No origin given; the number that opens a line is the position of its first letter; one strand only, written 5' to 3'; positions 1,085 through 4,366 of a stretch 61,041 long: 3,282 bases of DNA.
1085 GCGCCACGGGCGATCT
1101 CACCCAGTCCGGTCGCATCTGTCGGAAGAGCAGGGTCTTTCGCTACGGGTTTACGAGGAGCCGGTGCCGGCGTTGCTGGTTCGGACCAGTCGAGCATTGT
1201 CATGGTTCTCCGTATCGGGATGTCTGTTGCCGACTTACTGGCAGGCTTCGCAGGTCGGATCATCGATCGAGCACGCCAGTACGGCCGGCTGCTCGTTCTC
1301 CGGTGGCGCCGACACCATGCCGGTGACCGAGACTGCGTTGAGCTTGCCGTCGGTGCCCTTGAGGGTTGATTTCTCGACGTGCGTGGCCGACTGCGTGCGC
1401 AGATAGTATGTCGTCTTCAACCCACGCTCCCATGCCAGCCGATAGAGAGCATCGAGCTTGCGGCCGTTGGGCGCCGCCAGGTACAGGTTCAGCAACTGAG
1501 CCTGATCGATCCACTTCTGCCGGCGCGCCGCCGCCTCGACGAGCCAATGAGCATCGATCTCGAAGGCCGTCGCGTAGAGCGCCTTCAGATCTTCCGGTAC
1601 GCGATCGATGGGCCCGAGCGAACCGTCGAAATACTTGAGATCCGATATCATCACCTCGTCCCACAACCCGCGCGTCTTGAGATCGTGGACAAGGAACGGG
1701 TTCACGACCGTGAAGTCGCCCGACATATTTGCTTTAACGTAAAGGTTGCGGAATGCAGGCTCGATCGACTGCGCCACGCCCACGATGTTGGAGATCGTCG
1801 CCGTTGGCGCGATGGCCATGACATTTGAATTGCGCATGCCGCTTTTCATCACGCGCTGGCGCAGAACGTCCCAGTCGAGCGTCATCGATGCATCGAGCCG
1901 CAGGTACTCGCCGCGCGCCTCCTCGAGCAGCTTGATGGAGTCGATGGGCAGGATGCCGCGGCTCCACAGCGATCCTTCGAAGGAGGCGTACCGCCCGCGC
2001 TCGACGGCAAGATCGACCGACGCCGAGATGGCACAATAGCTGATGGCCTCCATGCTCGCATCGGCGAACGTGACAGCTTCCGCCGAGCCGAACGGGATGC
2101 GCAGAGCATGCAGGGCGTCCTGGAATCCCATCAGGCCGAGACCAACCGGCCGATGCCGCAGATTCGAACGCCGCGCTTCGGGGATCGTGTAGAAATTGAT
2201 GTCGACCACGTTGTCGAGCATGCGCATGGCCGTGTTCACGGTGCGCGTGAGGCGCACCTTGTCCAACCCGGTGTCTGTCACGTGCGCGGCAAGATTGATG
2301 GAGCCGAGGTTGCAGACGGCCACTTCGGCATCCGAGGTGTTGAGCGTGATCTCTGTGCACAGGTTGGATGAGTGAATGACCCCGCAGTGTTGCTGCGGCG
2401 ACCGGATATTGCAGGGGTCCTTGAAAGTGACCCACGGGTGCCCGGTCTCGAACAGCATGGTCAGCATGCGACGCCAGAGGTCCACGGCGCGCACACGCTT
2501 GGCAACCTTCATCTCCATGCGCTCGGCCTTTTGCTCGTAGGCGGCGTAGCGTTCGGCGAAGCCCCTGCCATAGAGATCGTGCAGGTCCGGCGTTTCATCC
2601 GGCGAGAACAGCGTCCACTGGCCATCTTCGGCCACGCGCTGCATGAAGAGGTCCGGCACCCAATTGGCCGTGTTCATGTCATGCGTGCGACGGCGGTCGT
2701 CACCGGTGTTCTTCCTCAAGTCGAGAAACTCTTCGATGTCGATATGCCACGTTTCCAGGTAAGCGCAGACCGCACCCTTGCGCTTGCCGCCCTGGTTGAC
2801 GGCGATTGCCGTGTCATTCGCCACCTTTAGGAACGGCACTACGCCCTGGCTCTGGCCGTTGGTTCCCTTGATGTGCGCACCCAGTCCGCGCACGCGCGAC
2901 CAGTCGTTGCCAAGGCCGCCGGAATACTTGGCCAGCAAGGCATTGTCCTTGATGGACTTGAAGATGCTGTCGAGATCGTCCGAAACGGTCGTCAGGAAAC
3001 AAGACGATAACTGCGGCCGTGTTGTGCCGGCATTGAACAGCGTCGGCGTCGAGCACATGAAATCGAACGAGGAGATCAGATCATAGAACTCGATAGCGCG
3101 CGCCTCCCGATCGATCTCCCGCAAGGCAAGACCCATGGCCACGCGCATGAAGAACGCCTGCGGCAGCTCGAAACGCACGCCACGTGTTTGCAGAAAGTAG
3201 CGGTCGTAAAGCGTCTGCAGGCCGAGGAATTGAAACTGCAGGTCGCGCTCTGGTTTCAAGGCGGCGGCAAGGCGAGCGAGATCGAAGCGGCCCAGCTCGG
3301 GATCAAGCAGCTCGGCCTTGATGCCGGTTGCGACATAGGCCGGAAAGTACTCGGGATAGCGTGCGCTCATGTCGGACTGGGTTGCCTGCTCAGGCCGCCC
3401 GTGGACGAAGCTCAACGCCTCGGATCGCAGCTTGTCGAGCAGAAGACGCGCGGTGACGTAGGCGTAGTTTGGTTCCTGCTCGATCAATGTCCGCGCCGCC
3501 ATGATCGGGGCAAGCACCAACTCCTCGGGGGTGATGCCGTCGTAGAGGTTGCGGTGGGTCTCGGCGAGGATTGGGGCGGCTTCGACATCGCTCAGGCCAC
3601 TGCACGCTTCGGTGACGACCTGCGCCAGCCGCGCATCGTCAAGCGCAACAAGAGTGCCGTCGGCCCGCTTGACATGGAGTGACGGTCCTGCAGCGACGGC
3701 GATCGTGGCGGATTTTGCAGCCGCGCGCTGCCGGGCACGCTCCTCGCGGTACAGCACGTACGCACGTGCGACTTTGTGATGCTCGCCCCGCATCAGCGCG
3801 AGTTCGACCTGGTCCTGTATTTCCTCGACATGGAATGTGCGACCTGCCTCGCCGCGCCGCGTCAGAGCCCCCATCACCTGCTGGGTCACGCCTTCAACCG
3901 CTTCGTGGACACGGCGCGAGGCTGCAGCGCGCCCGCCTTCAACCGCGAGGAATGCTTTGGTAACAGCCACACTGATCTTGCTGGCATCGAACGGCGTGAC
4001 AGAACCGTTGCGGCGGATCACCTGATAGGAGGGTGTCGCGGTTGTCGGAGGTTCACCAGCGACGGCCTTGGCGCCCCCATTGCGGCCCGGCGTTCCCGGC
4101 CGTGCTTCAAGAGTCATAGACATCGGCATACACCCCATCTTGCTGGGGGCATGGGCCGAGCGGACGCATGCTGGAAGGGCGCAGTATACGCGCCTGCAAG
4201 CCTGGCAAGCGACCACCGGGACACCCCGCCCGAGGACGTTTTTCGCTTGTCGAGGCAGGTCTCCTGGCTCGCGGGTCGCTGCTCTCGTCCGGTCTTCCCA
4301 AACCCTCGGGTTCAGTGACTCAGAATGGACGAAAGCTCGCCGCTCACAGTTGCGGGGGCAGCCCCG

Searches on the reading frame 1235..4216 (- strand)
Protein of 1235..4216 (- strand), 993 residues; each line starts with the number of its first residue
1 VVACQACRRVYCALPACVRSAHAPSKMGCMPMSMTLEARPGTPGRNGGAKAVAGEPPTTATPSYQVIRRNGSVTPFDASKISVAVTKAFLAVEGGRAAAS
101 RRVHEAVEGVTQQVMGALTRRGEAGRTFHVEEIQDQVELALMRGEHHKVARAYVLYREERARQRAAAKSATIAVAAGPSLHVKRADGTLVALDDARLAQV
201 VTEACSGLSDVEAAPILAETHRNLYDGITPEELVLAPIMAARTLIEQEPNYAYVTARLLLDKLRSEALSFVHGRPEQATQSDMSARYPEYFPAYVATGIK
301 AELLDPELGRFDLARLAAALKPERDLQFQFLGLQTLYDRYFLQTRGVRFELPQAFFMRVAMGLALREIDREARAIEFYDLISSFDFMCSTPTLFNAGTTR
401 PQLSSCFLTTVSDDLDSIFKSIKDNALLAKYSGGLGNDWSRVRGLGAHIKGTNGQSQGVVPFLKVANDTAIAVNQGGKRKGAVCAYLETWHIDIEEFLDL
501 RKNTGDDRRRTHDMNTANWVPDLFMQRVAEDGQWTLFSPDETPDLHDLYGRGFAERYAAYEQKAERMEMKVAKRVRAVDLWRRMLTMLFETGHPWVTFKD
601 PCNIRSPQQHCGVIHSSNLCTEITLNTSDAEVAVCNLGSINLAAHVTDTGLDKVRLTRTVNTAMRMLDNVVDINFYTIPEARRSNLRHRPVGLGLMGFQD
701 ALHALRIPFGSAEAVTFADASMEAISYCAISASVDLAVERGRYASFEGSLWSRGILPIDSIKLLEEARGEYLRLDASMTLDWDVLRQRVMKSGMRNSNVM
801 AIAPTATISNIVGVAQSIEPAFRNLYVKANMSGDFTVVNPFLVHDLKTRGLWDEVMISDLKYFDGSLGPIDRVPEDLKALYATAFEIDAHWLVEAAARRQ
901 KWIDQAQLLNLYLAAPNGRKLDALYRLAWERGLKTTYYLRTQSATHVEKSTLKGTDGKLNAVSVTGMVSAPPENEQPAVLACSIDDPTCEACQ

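Call 85: find_related_loci(query=window:1235-4216:-, collection=genome_contigs, flank=200)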
Query window:1235-4216:- (993 aa) in genome_contigs; peptide patterns used: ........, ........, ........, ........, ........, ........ (x = any residue, [..] = any of these).
600 stretches matched a pattern (row limit reached: there are more); 600 encode a relative of the query (tblastn E <= 1e-3); the best 80 are kept; 80 distinct loci.
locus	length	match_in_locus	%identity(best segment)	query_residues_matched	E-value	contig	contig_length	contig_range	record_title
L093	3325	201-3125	83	16-993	0e+0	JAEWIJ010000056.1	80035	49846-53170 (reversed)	MAG: Proteobacteria bacterium isolate OH_PBrB_104 k127_1157349, whole genome shotgun sequence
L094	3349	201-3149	75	8-993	0e+0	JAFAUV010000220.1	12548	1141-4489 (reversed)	MAG: Bradyrhizobium sp. isolate CP_BM_RX_19 BM_RX_k147_8686872, whole genome shotgun sequence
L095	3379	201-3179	74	6-993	0e+0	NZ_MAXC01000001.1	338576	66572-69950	Bradyrhizobium sp. LMTR 3 NODE_10, whole genome shotgun sequence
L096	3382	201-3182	75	18-993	0e+0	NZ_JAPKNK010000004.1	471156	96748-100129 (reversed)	Kaistia nematophila strain K-TC2 Strain2_1a_4, whole genome shotgun sequence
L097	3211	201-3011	77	62-993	0e+0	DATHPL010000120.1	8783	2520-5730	MAG TPA_asm: Bradyrhizobium sp. isolate SMAG_U12709 k141_4509913, whole genome shotgun sequence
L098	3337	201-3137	74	24-993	0e+0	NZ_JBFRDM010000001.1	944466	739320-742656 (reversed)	Bosea sp. TAF32 SCAFFOLD_0, whole genome shotgun sequence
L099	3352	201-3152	74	2-993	0e+0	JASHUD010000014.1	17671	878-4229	MAG: Methylovirgula sp. isolate JOPF170 JOPF_N07C_contig_12729, whole genome shotgun sequence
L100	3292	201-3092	74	32-993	0e+0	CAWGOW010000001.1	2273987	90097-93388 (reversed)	MAG: uncultured Alphaproteobacteria bacterium isolate MFD04540.bin.1.156 genome assembly, contig: contig_12565, whole ge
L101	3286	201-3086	72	48-993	0e+0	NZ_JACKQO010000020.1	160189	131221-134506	Amycolatopsis sp. CM201R contig20, whole genome shotgun sequence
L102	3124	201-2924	74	56-963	0e+0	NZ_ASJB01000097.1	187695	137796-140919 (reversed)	Amycolatopsis orientalis DSM 40040 = KCTC 9412 strain KCTC 9412T contig_39, whole genome shotgun sequence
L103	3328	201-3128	68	21-993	0e+0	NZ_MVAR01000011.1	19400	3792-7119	Thioalkalivibrio versutus strain AL 2 Ga0073318_111, whole genome shotgun sequence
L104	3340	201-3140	69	15-993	0e+0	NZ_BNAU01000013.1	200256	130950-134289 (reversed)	Amycolatopsis deserti strain CGMCC 4.7677 sequence13, whole genome shotgun sequence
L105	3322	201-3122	68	12-993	0e+0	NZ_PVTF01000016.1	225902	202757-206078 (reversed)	Umezawaea tangerina strain DSM 44720 Ga0180964_116, whole genome shotgun sequence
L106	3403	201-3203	68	23-993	0e+0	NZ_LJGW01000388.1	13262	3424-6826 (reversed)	Streptomyces nanshensis strain SCSIO 10429 scaffold386, whole genome shotgun sequence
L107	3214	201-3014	67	64-993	0e+0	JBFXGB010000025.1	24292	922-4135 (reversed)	MAG: Halothiobacillaceae bacterium isolate CA_2019_TPIn_153 NODE_6621_length_24292_cov_5.202359_TPIn, whole genome shotg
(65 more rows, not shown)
